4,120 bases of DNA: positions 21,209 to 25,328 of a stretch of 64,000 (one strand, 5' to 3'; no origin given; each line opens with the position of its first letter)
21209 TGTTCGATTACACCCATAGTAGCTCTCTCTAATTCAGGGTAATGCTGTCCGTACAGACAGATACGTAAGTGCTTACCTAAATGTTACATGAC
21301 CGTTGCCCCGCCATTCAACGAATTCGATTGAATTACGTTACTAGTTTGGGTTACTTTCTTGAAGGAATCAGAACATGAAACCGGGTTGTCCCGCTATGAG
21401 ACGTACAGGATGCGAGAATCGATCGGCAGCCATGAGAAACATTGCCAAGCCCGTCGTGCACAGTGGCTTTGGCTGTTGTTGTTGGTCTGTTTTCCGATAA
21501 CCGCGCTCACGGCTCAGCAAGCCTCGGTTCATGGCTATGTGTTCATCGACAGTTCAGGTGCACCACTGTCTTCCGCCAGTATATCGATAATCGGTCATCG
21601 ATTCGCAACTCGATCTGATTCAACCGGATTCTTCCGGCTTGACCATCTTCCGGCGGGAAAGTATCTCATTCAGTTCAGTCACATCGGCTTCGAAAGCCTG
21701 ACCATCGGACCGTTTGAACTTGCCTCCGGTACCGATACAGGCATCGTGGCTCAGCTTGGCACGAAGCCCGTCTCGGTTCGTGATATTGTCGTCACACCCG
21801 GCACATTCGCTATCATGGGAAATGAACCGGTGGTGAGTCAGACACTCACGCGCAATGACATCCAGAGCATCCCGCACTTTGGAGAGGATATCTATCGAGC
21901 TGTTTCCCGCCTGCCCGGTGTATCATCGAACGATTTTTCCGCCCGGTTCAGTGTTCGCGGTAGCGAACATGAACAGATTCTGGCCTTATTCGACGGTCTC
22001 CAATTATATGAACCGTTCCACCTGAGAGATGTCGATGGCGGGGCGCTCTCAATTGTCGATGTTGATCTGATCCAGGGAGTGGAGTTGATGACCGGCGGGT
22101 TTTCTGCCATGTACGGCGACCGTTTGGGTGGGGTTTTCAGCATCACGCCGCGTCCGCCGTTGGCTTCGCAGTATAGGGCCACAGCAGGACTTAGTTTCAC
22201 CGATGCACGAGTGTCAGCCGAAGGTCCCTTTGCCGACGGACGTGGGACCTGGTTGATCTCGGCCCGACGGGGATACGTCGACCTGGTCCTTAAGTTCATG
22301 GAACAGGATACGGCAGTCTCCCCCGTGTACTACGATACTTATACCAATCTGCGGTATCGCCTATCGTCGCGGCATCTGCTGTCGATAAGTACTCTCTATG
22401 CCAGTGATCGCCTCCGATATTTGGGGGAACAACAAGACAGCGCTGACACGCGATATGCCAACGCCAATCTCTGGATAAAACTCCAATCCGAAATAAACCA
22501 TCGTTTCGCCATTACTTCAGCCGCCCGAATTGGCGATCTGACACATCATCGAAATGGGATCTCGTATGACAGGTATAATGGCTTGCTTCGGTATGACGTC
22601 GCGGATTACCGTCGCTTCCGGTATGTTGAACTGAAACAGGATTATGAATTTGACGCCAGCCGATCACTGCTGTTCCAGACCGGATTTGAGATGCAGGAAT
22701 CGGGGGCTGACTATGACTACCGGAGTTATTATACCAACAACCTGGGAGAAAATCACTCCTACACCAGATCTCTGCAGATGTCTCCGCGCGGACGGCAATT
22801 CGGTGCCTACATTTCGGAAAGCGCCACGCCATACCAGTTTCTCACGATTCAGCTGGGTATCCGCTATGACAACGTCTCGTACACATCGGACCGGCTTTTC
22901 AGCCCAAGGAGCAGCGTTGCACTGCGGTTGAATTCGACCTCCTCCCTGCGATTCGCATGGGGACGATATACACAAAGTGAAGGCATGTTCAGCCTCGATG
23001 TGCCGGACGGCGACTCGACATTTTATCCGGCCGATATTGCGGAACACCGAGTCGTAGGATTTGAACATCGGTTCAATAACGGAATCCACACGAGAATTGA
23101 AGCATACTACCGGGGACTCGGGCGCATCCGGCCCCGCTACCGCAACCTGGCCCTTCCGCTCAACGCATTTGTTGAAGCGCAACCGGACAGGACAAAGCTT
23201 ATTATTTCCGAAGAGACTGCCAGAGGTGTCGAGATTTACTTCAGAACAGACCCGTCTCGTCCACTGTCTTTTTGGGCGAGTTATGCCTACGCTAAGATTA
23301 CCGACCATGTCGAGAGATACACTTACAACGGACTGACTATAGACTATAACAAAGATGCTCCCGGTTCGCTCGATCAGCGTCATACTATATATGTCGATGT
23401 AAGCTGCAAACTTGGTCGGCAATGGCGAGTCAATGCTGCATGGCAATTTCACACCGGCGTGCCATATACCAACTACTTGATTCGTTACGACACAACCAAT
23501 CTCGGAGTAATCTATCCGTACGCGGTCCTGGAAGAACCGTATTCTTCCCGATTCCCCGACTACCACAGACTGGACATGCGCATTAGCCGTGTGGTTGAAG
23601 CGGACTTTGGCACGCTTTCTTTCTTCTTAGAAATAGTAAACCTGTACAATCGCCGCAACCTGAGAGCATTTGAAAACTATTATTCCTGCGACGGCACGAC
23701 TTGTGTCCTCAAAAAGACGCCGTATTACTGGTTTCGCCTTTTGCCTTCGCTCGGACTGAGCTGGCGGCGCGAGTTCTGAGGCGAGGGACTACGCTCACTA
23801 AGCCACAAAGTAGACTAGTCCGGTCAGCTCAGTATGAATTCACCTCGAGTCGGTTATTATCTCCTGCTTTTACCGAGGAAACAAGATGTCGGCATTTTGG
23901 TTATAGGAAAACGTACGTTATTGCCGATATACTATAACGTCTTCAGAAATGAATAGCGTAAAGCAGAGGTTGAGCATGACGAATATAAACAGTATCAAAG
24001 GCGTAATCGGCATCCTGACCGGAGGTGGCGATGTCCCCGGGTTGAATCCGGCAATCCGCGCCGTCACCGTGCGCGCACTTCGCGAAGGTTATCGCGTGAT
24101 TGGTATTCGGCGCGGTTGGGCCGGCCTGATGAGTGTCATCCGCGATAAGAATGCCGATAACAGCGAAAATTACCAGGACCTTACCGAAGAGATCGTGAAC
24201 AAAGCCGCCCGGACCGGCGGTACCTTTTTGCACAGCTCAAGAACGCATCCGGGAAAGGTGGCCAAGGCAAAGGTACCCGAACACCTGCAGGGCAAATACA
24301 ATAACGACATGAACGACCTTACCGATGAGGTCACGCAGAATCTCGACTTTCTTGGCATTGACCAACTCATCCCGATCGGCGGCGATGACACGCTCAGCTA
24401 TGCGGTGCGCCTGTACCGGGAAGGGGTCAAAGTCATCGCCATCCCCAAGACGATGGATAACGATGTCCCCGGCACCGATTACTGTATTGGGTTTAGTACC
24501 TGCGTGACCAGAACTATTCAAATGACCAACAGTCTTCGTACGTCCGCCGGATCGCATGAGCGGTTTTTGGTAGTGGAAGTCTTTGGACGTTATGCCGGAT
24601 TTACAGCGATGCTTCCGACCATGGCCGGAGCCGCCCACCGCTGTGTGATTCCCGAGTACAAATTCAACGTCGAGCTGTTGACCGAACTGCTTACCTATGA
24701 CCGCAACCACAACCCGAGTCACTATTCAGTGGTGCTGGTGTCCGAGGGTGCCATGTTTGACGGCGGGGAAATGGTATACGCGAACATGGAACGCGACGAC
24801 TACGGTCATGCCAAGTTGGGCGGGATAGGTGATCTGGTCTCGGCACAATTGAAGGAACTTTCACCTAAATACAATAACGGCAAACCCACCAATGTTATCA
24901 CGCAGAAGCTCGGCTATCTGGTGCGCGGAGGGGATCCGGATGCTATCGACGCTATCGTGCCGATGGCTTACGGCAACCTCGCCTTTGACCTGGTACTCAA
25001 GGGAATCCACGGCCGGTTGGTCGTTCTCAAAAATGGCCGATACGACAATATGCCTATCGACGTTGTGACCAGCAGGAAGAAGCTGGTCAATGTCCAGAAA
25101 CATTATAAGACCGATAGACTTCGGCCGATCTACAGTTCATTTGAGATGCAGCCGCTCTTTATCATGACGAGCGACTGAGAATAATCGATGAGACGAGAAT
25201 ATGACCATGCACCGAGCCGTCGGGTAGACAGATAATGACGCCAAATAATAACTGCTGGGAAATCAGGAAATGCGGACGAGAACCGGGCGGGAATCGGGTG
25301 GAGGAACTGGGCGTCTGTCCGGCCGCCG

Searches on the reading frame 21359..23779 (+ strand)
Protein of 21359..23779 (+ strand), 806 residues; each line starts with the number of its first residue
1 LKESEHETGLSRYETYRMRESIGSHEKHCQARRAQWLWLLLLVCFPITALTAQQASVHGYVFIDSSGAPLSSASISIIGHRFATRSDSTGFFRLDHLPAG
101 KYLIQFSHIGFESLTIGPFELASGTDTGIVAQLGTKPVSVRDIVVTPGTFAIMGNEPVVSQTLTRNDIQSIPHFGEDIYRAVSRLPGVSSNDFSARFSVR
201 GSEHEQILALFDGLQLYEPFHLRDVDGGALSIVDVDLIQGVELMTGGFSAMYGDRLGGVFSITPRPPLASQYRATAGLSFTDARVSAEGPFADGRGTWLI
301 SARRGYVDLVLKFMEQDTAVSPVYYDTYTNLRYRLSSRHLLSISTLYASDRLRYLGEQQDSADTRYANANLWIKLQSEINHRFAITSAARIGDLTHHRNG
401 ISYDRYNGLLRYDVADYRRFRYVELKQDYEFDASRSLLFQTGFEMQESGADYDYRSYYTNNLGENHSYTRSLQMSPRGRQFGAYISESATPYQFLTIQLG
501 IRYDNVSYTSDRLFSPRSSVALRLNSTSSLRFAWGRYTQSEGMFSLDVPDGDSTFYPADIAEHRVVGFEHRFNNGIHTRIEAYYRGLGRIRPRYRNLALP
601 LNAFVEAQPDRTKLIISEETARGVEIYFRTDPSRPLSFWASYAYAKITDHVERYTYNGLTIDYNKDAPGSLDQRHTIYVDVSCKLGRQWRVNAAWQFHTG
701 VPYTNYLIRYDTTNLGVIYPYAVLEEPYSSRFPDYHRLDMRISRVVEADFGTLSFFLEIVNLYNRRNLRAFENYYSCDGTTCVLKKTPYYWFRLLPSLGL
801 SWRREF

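Call 34: search_protein_families(library=pfam, proteins=[window:21359-23779:+], max_evalue=0.00001)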
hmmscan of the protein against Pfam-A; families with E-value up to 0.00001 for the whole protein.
window:21359-23779:+ (806 aa): 3 families
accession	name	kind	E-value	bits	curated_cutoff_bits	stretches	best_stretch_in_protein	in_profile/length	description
PF13620.12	CarboxypepD_reg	-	1.2e-13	51.6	32.3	1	57-133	2-81/82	Carboxypeptidase regulatory-like domain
PF13715.12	CarbopepD_reg_2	-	5e-13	49.3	32.2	1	57-116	1-60/88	CarboxypepD_reg-like domain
PF07715.20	Plug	-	2.1e-11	44.7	23.9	1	157-259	6-107/107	TonB-dependent Receptor Plug Domain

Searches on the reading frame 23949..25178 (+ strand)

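Call 34: search_protein_families(library=pfam, proteins=[window:23949-25178:+], max_evalue=0.00001)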
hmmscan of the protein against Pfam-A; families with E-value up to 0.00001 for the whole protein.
window:23949-25178:+ (409 aa): 1 family
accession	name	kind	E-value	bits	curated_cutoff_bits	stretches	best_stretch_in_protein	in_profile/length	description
PF00365.25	PFK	-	1.6e-69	234.8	30.9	1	20-348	2-276/277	Phosphofructokinase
